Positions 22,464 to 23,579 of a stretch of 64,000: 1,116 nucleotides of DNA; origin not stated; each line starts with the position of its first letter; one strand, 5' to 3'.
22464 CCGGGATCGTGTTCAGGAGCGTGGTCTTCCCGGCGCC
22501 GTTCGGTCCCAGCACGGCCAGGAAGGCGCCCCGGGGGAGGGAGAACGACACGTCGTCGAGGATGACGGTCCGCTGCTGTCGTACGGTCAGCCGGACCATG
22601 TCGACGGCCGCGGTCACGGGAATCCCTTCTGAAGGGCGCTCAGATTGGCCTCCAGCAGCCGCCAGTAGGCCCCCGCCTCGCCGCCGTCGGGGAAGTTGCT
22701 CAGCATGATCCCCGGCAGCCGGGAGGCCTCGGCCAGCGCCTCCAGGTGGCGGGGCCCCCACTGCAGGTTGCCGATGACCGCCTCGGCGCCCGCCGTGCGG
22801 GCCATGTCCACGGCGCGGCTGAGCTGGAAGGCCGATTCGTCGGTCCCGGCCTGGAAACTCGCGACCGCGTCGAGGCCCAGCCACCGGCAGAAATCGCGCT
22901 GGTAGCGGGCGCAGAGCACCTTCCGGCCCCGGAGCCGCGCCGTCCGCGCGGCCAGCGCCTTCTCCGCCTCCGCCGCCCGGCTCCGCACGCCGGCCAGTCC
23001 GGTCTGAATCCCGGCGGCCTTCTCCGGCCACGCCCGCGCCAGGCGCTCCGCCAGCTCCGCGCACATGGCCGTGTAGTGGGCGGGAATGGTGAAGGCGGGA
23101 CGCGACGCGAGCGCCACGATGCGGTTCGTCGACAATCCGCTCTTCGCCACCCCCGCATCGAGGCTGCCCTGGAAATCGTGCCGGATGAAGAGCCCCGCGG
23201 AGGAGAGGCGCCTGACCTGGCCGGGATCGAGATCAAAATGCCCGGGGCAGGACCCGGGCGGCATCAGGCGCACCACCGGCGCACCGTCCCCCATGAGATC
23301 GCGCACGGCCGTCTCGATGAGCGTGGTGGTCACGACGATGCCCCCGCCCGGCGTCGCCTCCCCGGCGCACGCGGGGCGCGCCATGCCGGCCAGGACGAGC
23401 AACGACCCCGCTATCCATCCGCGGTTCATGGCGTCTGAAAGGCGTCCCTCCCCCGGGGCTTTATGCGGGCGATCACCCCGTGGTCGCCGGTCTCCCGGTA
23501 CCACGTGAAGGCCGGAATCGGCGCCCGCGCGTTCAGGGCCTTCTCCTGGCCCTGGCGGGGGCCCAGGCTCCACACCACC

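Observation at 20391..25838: NikR-linked metal-uptake operon that uses a prepilin-type protein and a surface protein instead of a TonB receptor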

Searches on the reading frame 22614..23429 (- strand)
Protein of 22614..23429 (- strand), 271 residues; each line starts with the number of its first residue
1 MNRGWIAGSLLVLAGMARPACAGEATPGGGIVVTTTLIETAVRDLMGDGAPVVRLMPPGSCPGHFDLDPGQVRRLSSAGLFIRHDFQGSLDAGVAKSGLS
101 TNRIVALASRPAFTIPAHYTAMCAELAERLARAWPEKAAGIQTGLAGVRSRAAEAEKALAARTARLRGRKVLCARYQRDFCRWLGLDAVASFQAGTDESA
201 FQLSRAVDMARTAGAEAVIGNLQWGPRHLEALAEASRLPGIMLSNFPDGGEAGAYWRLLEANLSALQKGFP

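Call 4: search_protein_families(library=pfam, proteins=[window:22614-23429:-], max_evalue=0.01)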
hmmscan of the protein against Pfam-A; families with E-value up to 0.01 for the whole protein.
window:22614-23429:- (271 aa): 1 family
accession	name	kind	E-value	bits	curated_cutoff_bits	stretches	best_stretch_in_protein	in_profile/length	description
PF01297.22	ZnuA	-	4.3e-21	76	29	1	31-268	1-262/263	Zinc-uptake complex component A periplasmic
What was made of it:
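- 22614..23429 (-): Periplasmic metal-binding protein of the ZnuA/TroA class, 271 aa, with an atypical Cys/His site. PF01297 scores 76 bits (call 4).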

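Call 5: search_protein_families(library=ncbifam, proteins=[window:22614-23429:-], max_evalue=0.01)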
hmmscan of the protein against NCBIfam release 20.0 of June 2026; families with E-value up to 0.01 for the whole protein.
window:22614-23429:- (271 aa): 1 family
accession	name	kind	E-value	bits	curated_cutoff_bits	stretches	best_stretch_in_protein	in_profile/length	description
NF040870.1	AztC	equivalog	4e-06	26.5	350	1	31-82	1-52/277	zinc ABC transporter substrate-binding protein AztC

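Call 41: search_solved_structures(query=window:22614-23429:-, max_evalue=0.001, show_alignments=2)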
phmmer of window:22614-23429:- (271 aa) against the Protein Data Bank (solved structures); distinct sequences matched with E-value up to 0.001: 0.
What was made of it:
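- Tried and rejected: SBP single sequence: nothing (call 41).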

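Call 75: search_solved_structures(query=A3, max_evalue=1, show_alignments=2)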
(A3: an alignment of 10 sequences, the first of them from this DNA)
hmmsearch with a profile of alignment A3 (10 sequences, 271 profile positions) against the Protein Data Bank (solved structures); distinct sequences matched with E-value up to 1: 33.
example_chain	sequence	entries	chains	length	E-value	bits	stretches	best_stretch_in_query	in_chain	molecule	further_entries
2xh8_A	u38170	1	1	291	3.8e-06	29.4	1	6-233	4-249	ZINC ABC TRANSPORTER, PERIPLASMIC ZINC-BINDING PROTEIN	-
4oxq_A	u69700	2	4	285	6.2e-06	28.8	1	24-86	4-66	Manganese ABC transporter, periplasmic-binding protein SitA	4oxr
7rcj_A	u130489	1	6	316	1.7e-05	27.4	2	120-233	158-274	High-affinity zinc uptake system protein ZnuA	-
4k3v_A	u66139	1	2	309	1.8e-05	27.2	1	10-82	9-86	ABC superfamily ATP binding cassette transporter, binding protein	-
2ogw_A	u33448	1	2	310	5.2e-05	25.7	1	120-193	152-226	High-affinity zinc uptake system protein znuA precursor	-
4uto_A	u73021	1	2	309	8.2e-05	25.1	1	8-82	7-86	MANGANESE ABC TRANSPORTER SUBSTRATE-BINDING LIPOPROTEIN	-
2ov1_A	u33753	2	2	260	0.00012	24.6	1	64-243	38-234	Periplasmic binding protein component of an ABC type zinc uptake transporter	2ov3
4utp_A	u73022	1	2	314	0.00015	24.2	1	8-82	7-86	MANGANESE ABC TRANSPORTER SUBSTRATE-BINDING LIPOPROTEIN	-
1pq4_A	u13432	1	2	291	0.0004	22.8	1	121-243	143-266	periplasmic binding protein component of an ABC type zinc uptake transporter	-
5hdq_A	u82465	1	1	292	0.00066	22.1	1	24-82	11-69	ABC transporter substrate-binding protein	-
4nno_A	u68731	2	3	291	0.00071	22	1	24-82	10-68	Lipoprotein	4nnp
4bbp_A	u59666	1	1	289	0.00081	21.8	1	117-233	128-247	ZINC ABC TRANSPORTER, PERIPLASMIC ZINC-BINDING PROTEIN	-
2xqv_A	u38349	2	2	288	0.00087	21.7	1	117-233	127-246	ZINC ABC TRANSPORTER, PERIPLASMIC ZINC-BINDING PROTEIN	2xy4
1toa_A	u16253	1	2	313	0.0016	20.8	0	20-82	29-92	PROTEIN (PERIPLASMIC BINDING PROTEIN TROA)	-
4h0f_A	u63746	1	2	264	0.0018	20.7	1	122-269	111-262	Laminin-binding surface protein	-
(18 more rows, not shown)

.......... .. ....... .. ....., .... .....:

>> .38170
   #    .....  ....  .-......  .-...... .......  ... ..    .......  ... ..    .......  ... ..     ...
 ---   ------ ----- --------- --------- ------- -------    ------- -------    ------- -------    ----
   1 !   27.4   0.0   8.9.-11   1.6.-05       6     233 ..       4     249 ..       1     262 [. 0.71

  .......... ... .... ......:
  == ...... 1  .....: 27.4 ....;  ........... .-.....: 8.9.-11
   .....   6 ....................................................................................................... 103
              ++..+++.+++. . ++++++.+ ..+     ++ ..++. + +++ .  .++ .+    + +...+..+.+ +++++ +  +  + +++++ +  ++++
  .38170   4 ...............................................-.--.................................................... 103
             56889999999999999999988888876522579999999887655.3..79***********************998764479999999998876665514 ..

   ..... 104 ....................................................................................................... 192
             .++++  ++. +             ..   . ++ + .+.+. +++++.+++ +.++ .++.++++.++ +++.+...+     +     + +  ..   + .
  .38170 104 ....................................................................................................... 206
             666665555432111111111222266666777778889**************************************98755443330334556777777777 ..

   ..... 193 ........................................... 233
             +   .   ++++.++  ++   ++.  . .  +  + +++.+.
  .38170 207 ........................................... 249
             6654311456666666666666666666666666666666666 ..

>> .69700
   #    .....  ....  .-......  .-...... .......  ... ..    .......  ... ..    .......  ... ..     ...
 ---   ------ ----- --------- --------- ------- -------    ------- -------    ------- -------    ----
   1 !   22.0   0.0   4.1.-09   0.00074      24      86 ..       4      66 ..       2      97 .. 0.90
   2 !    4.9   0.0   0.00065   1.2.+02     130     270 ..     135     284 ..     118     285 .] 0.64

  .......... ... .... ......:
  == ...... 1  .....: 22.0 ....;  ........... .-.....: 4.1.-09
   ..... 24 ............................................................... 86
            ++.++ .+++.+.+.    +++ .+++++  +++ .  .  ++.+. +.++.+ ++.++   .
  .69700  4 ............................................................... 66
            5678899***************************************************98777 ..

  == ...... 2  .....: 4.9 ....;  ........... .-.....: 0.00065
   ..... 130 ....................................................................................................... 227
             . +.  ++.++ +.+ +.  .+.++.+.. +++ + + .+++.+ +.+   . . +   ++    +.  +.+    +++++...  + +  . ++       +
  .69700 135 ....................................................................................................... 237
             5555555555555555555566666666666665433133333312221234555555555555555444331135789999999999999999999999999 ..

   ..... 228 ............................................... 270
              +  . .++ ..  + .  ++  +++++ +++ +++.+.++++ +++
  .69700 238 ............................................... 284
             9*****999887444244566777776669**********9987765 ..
